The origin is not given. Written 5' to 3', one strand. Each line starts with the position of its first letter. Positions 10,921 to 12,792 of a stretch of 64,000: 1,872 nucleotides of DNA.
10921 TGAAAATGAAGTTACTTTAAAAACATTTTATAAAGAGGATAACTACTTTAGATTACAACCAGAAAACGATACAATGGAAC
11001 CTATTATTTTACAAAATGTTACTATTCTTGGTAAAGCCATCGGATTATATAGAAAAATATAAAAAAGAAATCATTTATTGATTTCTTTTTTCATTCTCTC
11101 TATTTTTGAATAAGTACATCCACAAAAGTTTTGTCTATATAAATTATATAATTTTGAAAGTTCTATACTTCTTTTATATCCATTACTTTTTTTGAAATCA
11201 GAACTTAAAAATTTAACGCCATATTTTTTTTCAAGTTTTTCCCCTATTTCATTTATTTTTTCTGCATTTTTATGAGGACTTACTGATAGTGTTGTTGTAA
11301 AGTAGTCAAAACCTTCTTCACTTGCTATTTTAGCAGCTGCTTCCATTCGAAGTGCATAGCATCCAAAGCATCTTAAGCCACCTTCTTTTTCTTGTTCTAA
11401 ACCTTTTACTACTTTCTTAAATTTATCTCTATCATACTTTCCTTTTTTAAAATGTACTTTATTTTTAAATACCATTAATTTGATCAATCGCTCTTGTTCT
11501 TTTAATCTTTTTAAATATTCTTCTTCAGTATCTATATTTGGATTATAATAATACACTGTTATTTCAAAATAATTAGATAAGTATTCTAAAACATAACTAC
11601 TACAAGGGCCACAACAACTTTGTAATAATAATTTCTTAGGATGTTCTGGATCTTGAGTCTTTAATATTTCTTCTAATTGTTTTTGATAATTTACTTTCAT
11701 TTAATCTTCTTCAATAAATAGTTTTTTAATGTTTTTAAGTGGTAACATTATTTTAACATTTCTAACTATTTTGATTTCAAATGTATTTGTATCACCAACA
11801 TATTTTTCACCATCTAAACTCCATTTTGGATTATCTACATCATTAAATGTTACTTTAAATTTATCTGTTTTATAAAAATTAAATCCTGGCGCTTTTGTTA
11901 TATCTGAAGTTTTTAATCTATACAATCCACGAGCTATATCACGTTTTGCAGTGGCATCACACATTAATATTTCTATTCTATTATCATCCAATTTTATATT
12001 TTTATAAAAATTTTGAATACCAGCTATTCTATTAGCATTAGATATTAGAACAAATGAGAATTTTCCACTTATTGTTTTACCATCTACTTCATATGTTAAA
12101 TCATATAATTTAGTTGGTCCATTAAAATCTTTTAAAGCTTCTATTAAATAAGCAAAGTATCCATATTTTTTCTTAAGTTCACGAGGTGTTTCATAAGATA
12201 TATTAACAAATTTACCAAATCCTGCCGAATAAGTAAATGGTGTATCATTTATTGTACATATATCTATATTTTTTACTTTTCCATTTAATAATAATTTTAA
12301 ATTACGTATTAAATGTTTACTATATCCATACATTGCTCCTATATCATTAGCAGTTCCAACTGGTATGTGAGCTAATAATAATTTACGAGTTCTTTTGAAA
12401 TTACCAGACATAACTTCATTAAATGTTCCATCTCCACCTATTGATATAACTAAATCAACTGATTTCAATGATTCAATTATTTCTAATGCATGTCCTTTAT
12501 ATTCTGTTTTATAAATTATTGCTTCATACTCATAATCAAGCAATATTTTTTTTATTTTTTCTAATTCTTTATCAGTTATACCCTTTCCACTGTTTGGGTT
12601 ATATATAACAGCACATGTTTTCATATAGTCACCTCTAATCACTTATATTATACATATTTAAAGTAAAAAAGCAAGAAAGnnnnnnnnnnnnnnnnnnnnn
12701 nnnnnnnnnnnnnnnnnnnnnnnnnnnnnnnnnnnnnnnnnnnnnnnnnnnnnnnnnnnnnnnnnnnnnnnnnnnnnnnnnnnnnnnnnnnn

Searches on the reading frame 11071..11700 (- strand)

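Call 68: search_protein_families(library=pfam, proteins=[window:11071-11700:-], max_evalue=0.01)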
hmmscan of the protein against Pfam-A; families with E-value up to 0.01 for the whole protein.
window:11071-11700:- (209 aa): 2 families
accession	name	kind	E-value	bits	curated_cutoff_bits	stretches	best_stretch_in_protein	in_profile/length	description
PF02677.20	QueH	-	2.1e-69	233.5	23.5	1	24-200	1-174/175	Epoxyqueuosine reductase QueH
PF08626.16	TRAPPC9-Trs120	-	0.005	14.7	24.7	0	28-106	353-423/1229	Transport protein Trs120 or TRAPPC9, TRAPP II complex subunit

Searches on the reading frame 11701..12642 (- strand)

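Call 68: search_protein_families(library=pfam, proteins=[window:11701-12642:-], max_evalue=0.01)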
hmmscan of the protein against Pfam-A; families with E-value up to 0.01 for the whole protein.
window:11701-12642:- (313 aa): 2 families
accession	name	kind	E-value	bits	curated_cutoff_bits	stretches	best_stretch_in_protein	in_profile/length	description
PF00781.29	DAGK_cat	-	6.7e-27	94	23.6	1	11-130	3-124/125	Diacylglycerol kinase catalytic domain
PF19279.4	YegS_C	-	0.00024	21.3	27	1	139-281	4-140/158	YegS C-terminal NAD kinase beta sandwich-like domain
